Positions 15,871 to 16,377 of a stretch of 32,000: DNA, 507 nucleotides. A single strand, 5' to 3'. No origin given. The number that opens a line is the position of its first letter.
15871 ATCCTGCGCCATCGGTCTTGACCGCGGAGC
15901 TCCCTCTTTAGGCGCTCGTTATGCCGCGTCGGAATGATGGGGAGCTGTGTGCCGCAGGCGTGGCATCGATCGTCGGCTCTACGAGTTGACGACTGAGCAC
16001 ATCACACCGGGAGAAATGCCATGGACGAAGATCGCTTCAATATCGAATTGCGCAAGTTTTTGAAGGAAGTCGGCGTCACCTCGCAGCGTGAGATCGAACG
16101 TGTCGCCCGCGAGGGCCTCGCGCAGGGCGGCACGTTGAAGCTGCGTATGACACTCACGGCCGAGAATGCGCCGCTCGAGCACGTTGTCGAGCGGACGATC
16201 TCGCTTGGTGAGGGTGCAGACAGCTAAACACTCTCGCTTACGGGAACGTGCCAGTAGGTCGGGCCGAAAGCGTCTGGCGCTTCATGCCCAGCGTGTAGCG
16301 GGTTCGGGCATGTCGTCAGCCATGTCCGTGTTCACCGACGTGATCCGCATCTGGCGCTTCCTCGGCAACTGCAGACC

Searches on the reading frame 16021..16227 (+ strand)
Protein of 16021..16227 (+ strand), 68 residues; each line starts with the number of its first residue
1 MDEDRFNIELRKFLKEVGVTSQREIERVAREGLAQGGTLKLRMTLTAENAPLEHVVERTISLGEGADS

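Call 46: search_protein_families(library=pfam, proteins=[window:16021-16227:+], max_evalue=1)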
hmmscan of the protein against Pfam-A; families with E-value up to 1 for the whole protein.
window:16021-16227:+ (68 aa): 1 family
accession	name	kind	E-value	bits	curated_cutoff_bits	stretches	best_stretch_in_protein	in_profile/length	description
PF20104.4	DUF6494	-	9.3e-25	87.2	24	1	1-62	1-67/68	Family of unknown function (DUF6494)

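Call 57: find_encoding_contigs(protein=window:16021-16227:+, flank=10000, max_places=10)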
Protein window:16021-16227:+ (68 aa): 23 contigs read that carry it; 10 places shown.
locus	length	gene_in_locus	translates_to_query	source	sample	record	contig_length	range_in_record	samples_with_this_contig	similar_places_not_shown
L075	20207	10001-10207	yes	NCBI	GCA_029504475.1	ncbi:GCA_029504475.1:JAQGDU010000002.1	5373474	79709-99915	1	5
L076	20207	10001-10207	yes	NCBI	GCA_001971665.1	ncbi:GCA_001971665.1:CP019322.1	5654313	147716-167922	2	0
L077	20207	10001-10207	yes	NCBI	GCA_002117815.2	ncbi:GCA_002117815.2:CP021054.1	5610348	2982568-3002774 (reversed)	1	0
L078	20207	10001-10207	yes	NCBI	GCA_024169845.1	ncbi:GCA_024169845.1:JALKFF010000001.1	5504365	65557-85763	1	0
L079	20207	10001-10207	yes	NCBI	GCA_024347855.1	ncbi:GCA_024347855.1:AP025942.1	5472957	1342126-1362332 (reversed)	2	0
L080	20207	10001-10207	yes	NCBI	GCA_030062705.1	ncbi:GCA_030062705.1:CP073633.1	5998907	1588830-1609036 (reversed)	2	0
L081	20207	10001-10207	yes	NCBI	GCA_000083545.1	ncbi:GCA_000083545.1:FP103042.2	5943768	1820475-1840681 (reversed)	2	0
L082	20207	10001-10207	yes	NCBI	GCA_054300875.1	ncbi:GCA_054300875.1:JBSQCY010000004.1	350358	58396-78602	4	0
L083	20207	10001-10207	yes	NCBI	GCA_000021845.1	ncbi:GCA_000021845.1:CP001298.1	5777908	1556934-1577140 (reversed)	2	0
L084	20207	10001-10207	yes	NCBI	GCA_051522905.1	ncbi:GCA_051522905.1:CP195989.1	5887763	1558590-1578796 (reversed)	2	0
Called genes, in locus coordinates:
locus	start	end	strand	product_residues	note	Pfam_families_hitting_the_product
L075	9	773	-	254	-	PF00106:adh_short, PF08659:KR, PF23441:SDR, PF13561:adh_short_C2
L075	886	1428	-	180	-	-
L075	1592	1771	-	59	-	-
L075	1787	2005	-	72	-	-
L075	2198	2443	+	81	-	-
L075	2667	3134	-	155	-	PF06941:NT5C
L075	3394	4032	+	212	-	PF00300:His_Phos_1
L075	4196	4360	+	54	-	-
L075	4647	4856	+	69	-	-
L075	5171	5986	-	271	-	PF00106:adh_short, PF01370:Epimerase, PF08659:KR (weak), PF13561:adh_short_C2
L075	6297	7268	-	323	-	PF03401:TctC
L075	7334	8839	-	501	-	PF01970:TctA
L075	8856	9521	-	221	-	PF07331:TctB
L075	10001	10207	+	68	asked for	PF20104:DUF6494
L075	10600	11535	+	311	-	PF00561:Abhydrolase_1, PF03096:Ndr (faint), PF12146:Hydrolase_4, PF12697:Abhydrolase_6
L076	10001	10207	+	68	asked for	PF20104:DUF6494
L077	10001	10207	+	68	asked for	PF20104:DUF6494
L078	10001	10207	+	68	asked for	PF20104:DUF6494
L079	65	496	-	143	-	-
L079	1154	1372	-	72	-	-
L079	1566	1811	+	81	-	-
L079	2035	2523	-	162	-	PF06941:NT5C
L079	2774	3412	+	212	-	PF00300:His_Phos_1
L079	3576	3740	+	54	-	-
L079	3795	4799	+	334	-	PF13384:HTH_23 (weak), PF00665:rve, PF13683:rve_3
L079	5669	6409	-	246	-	PF00106:adh_short, PF08659:KR (weak), PF01370:Epimerase, PF13561:adh_short_C2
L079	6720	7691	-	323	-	PF03401:TctC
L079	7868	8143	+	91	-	PF01527:HTH_Tnp_1, PF13384:HTH_23 (weak)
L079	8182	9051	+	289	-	PF13276:HTH_21, PF00665:rve, PF13683:rve_3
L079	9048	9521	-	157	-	PF07331:TctB (weak)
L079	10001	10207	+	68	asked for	PF20104:DUF6494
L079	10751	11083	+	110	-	-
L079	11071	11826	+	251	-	PF01904:DUF72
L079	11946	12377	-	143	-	PF03979:Sigma70_r1_1 (weak)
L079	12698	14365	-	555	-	PF00239:Resolvase, PF07508:Recombinase, PF13408:Zn_ribbon_recom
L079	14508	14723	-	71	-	-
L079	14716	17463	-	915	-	PF08751:TrwC, PF01443:Viral_helicase1 (faint), PF13245:AAA_19, PF13604:AAA_30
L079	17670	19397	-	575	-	PF02534:T4SS-DNA_transf (faint), PF10412:TrwB_AAD_bind, PF12696:TraG-D_C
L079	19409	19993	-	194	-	-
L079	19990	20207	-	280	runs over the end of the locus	PF01656:CbiA (weak)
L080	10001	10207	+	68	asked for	PF20104:DUF6494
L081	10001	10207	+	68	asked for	PF20104:DUF6494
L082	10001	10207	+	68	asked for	PF20104:DUF6494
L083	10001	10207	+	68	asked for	PF20104:DUF6494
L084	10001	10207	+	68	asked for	PF20104:DUF6494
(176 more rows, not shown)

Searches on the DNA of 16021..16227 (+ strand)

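Call 62: search_rna_families(sources=[L081, L078, L075, L079], threshold=gathering)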
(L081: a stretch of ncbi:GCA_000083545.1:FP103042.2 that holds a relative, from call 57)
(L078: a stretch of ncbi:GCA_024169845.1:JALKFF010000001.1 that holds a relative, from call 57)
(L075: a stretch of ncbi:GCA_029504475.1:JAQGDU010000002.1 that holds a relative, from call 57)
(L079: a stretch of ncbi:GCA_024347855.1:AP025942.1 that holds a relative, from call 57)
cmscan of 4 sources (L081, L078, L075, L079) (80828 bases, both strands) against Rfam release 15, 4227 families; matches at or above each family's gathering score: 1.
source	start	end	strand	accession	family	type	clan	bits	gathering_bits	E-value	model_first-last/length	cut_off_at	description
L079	12651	12724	+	RF00005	tRNA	Gene; tRNA;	CL00001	67.7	29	1.7e-12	1-71/71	no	tRNA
